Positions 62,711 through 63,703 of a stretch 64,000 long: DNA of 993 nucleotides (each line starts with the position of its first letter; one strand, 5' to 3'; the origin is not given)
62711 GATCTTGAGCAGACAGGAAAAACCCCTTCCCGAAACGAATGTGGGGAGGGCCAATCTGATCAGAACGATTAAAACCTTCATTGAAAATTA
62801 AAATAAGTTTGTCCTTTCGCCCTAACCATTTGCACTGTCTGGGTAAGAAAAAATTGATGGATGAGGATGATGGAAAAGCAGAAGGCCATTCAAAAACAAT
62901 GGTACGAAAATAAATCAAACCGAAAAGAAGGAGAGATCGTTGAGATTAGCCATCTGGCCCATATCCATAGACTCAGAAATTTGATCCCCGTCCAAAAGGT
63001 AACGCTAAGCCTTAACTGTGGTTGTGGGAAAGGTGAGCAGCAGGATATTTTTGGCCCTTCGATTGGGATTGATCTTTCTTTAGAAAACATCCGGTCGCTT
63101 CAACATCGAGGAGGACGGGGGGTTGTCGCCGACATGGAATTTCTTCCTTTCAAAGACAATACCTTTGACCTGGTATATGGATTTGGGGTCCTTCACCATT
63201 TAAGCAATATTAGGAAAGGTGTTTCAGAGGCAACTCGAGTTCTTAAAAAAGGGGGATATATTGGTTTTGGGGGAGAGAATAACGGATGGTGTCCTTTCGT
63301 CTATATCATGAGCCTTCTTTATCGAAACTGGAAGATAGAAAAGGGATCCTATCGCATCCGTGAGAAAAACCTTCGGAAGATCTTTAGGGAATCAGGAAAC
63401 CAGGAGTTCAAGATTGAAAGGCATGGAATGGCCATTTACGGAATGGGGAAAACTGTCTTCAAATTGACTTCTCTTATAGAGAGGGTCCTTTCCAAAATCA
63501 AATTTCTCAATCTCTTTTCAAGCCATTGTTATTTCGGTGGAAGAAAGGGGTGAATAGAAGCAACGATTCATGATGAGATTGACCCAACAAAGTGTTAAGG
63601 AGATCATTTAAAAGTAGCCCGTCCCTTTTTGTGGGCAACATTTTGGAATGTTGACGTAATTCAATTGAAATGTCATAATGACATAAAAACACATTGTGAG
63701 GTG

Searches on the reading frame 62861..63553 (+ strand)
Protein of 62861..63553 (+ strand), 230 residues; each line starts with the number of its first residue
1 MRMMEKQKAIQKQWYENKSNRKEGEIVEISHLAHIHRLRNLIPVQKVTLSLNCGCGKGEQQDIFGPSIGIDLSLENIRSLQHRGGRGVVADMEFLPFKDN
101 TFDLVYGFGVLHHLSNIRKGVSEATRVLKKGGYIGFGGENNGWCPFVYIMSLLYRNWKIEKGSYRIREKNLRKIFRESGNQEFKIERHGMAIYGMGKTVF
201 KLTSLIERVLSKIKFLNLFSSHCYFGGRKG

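Call 6: search_protein_families(library=pfam, proteins=[window:62861-63553:+], max_evalue=0.001)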
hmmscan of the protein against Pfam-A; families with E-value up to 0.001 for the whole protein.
window:62861-63553:+ (230 aa): 6 families
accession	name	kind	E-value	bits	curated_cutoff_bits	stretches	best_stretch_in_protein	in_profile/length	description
PF08241.18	Methyltransf_11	-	8.7e-18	65.2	21.2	1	51-134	1-93/95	Methyltransferase domain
PF13649.12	Methyltransf_25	-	1.6e-11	45.2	27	1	51-132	2-97/97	Methyltransferase domain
PF08242.18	Methyltransf_12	-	3.2e-08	34.6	30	1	53-134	3-98/98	Methyltransferase domain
PF13847.12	Methyltransf_31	-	1.5e-06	28.4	27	1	51-134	8-107/145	Methyltransferase domain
PF13489.12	Methyltransf_23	-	3.1e-06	27.4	27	1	52-139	28-119/164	Methyltransferase domain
PF01209.24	Ubie_methyltran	-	8.4e-05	22.5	20.1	1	88-134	103-149/233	ubiE/COQ5 methyltransferase family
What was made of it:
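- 62861..63553 (+): MT5, a class I SAM methyltransferase at the distal end, 59 nt after the Alg13-like gene. Pfam Methyltransf_11, 65.2 bits (call 6).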

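Call 10: search_protein_families(library=ncbifam, proteins=[window:62861-63553:+], max_evalue=0.001)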
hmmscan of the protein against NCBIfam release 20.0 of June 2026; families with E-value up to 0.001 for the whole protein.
window:62861-63553:+ (230 aa): 16 families
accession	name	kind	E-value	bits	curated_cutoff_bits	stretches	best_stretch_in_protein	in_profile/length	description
NF045667.1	MTase_DVU1556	equivalog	6.1e-09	35.6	155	1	35-134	11-117/213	DVU_1556 family methyltransferase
NF007610.0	PRK10258.1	equivalog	8.6e-08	31.8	342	1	37-137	33-139/251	malonyl-ACP O-methyltransferase BioC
NF040539.1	AST_met_ArsM_2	exception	7.9e-07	29.2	240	1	88-133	115-160/262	putative arsinothricin biosynthesis methyltransferase ArsM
NF047649.1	MTase_UXPK_star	exception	9.2e-07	28.2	460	1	88-133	133-178/283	methyltransferase/UXPK-star double selenoprotein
NF004452.0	PRK05785.1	equivalog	1.2e-06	28.2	207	1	47-142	52-152/228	hypothetical protein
TIGR01934.1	MenG_MenH_UbiE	subfamily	3.2e-06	26.6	158.35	1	88-134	93-139/223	ubiquinone/menaquinone biosynthesis methyltransferase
NF041675.1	sarc_dimgly_tmase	equivalog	5e-06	26.7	550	1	90-173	123-207/278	sarcosine/dimethylglycine N-methyltransferase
TIGR02072.1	BioC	equivalog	1.3e-05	25.1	184.95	1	49-136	37-132/244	malonyl-ACP O-methyltransferase BioC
NF045823.1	PthPhpthDimycoMt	equivalog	3e-05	23.3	300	1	86-136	116-166/256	phthiotriol/phenolphthiotriol dimycocerosates methyltransferase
NF001241.0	PRK00216.1-2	equivalog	8.6e-05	22.3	327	1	68-134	77-145/231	demethylmenaquinone methyltransferase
NF041537.1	ArsM_AhpD_UU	exception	0.0001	21.2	510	1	67-133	104-177/345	arsenite methyltransferase/AhpD domain selenoprotein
NF001244.0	PRK00216.1-5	equivalog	0.00013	21.4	216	1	88-134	105-151/236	bifunctional demethylmenaquinone methyltransferase/2-methoxy-6-polyprenyl-1,4-benzoquinol methylase UbiE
NF045825.1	FAmtase_mtf2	equivalog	0.00018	20.8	400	1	69-134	87-156/248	fatty-acid O-methyltransferase Mtf2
NF001242.0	PRK00216.1-3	equivalog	0.00021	20.8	351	1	88-133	127-172/258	bifunctional demethylmenaquinone methyltransferase/2-methoxy-6-polyprenyl-1,4-benzoquinol methylase UbiE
NF001243.0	PRK00216.1-4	equivalog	0.00035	20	235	0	92-134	107-149/237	demethylmenaquinone methyltransferase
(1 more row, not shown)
